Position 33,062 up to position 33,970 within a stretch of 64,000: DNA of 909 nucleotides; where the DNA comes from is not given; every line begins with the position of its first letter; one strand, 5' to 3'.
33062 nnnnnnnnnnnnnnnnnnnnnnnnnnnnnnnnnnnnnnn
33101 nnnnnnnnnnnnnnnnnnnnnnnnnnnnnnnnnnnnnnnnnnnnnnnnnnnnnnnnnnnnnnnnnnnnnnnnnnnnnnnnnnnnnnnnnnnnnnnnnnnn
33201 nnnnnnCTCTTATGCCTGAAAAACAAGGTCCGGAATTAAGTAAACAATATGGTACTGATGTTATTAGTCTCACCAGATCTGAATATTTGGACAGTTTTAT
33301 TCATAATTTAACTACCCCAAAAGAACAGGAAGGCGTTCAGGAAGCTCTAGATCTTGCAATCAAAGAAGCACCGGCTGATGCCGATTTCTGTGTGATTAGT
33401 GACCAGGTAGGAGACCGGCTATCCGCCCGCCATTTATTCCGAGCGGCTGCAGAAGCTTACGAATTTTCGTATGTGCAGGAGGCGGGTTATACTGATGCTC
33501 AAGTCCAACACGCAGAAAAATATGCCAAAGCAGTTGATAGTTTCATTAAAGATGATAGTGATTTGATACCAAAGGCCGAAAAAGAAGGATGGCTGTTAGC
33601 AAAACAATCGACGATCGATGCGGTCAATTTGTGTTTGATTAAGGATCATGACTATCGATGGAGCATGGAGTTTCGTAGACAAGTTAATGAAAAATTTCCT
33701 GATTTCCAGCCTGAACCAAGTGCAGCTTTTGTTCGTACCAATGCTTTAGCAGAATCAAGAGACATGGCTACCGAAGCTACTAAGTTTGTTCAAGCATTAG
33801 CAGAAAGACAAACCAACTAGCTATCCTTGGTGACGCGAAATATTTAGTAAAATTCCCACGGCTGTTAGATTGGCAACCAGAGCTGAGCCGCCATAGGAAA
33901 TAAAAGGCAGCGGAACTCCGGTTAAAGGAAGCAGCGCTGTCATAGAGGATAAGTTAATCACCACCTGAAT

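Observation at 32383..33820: mazEF-like toxin-antitoxin pair plus a higher-GC orphan ORF inserted between murG and ftsW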

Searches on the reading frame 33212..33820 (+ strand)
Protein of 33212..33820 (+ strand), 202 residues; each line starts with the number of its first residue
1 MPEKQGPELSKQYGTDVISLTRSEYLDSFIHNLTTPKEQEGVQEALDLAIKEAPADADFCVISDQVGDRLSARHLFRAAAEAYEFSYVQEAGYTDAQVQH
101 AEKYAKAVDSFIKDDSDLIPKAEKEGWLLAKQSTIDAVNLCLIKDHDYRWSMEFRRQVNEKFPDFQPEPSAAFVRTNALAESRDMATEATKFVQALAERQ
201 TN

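Call 3: search_protein_families(library=pfam, proteins=[window:33212-33820:+], max_evalue=0.01)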
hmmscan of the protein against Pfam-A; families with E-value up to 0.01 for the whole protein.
window:33212-33820:+ (202 aa): 0 families

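Call 4: search_protein_families(library=ncbifam, proteins=[window:33212-33820:+], max_evalue=0.1)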
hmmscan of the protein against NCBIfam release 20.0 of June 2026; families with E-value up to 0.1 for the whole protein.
window:33212-33820:+ (202 aa): 0 families

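Call 11: find_homologous_proteins(query=window:33212-33820:+, max_evalue=0.001)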
Query window:33212-33820:+ (202 aa): 1 proteins with E <= 0.001 among 154 candidates.
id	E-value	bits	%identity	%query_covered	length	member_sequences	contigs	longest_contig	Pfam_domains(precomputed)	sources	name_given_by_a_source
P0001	3.3e-128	443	100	100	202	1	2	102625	-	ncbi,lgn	-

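Call 26: predict_structure(protein=window:33212-33820:+)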
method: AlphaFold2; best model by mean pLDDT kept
length: 202 residues; sequences in the alignment: 1
mean_pLDDT: 36.9   pTM: 0.25
mean pLDDT of the five models: 36.9, 36.6, 36.0, 35.3, 34.9
residues with pLDDT >= 90: 0; 70-90: 0; 50-70: 0; < 50: 202
segments of 3 or more residues with pLDDT < 50: 1-202
pLDDT, mean of each block of 10 residues (from residue 1): 44 40 43 45 44 36 32 36 34 40 40 37 32 28 34 41 36 27 35 36 29
secondary structure, 60 per line:
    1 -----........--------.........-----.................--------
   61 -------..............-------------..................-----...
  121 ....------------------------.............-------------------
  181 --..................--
elements in order: H6-13 H22-30 H36-52 H68-81 H95-112 H118-124 H149-161 H183-200

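Call 44: search_protein_families(library=padloc, proteins=[window:33212-33820:+], max_evalue=1)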
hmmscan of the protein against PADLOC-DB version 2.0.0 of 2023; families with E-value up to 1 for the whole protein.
window:33212-33820:+ (202 aa): 0 families

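Call 45: search_protein_families(library=phrogs, proteins=[window:33212-33820:+], max_evalue=1)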
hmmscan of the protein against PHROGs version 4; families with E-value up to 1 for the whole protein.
window:33212-33820:+ (202 aa): 0 families

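Call 46: search_protein_representatives(protein=window:33212-33820:+)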
Query: 202 residues. Proteins with E-value up to 0.001 (for the whole library): 5; up to 1e-10: 3; up to 1e-30: 1. The best 5 are listed.
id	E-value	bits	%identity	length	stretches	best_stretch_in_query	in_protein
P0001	1.0e-128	442.9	100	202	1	1-202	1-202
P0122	2.3e-12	63.6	34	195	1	7-116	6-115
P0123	2.7e-11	60.1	29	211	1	3-153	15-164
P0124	1.9e-07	47.6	41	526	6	122-165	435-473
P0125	3.4e-06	43.5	26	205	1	9-143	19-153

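Call 49: find_encoding_contigs(protein=P0122, flank=5000, max_places=3)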
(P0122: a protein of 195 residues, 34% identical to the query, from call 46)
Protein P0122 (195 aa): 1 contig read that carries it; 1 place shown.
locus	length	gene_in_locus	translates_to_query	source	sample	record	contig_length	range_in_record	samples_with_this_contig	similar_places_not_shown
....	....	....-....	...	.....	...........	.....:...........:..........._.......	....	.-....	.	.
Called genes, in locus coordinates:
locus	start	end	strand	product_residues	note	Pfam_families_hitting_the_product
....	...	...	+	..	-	-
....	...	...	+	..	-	-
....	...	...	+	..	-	-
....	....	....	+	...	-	-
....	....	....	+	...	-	-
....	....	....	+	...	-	-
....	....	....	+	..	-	-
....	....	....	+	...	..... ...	-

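Call 51: find_encoding_contigs(protein=P0123, flank=6000, max_places=3)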
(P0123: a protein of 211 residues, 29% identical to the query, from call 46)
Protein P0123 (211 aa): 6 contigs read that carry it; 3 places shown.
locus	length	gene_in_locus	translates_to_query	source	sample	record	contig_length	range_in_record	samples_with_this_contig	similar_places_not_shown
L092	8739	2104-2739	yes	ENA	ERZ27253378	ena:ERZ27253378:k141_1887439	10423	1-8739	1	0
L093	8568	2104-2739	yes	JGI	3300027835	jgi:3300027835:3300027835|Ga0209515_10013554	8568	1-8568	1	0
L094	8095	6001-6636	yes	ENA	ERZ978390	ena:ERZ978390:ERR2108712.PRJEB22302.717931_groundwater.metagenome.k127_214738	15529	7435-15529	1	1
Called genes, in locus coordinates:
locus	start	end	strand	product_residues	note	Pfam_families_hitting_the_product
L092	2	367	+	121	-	?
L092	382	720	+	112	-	PF09685:MamF_MmsF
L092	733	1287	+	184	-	PF01195:Pept_tRNA_hydro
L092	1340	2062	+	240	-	PF09335:VTT_dom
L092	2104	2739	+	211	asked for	-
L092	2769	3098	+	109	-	PF01035:DNA_binding_1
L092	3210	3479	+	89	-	PF00708:Acylphosphatase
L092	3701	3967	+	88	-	-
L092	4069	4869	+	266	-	PF00696:AA_kinase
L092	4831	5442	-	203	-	-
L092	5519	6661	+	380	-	PF02670:DXP_reductoisom, PF08436:DXP_redisom_C, PF13288:DXPR_C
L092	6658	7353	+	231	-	PF01128:IspD, PF12804:NTP_transf_3 (weak), PF02348:CTP_transf_3 (weak)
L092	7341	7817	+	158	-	PF02542:YgbB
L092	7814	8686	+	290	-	PF00288:GHMP_kinases_N, PF08544:GHMP_kinases_C (weak)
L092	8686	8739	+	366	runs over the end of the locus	PF04551:GcpE, PF26540:GcpE_C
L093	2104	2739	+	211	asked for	-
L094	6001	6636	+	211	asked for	-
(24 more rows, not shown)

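Call 52: find_encoding_contigs(protein=P0125, flank=6000, max_places=3)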
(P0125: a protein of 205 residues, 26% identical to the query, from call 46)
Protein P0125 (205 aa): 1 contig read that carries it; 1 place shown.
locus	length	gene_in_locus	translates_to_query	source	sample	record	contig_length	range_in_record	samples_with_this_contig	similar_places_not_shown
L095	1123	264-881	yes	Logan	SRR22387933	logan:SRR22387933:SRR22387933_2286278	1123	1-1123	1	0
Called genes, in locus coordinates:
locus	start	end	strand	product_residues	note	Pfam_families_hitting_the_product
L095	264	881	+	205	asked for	-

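Call 57: find_homologous_proteins(query=A4, max_evalue=0.01)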
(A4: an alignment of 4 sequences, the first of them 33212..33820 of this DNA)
Query A4 (4 sequences) (202 aa, profile of the alignment): 3 proteins with E <= 0.01 among 4454 candidates.
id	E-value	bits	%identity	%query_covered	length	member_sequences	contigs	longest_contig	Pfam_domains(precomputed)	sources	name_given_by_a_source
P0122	2.1e-87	311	35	52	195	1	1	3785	-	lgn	-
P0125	1.0e-82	295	27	72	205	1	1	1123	-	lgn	-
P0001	4.7e-78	280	100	100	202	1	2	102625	-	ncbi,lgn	-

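Call 58: search_protein_families(library=pfam, alignment_id=A4, max_evalue=5)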
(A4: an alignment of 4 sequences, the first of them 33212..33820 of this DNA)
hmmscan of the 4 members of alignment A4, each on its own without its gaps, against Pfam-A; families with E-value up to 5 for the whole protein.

A. member 1, window:33212-33820:+ (202 aa): 0 families

B. families by the number of members that match (of 4 scanned): 4 families
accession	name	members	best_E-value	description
PF25702.1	CrAss_Ring_2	1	0.054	Phage tail ring protein 2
PF02413.22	Caudo_TAP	1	0.062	Caudovirales tail fibre assembly protein, lambda gpK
PF17118.11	DUF5105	1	0.11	Domain of unknown function (DUF5105)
PF09169.15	BRCA-2_helical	1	0.17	BRCA2, helical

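Call 59: search_solved_structures(query=A4, max_evalue=5, show_alignments=0)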
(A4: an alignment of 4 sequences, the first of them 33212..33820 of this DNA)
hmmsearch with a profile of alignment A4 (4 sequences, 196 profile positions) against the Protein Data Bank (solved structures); distinct sequences matched with E-value up to 5: 1.
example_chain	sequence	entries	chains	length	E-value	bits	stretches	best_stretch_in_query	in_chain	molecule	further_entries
3myo_A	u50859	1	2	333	1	12.9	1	11-86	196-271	Tagatose 1,6-diphosphate aldolase 1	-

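Call 65: find_encoding_contigs(protein=P0001, flank=5000, max_places=4)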
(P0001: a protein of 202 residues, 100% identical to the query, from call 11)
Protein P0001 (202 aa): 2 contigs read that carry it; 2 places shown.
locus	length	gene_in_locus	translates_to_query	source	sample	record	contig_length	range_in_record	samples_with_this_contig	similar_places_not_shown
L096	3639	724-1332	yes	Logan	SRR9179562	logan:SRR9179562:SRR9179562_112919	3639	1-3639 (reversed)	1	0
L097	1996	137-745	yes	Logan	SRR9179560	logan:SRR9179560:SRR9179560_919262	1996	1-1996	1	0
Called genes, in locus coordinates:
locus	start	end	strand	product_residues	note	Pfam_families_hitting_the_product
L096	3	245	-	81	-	?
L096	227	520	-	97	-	-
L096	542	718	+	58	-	-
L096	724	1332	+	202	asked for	-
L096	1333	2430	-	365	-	PF01098:FTSW_RODA_SPOVE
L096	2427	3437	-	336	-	PF00953:Glycos_transf_4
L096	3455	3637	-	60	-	?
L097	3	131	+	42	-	?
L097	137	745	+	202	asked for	-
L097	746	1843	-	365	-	PF01098:FTSW_RODA_SPOVE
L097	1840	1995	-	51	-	?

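Call 70: find_related_loci(query=A4, collection=viral_contigs, flank=4000)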
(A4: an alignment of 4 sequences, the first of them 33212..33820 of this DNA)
Query A4 (202 aa) in viral_contigs; peptide patterns used: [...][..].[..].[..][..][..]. (x = any residue, [..] = any of these).
17 stretches matched a pattern, but none encodes a relative of the query by tblastn (E <= 1e-3).
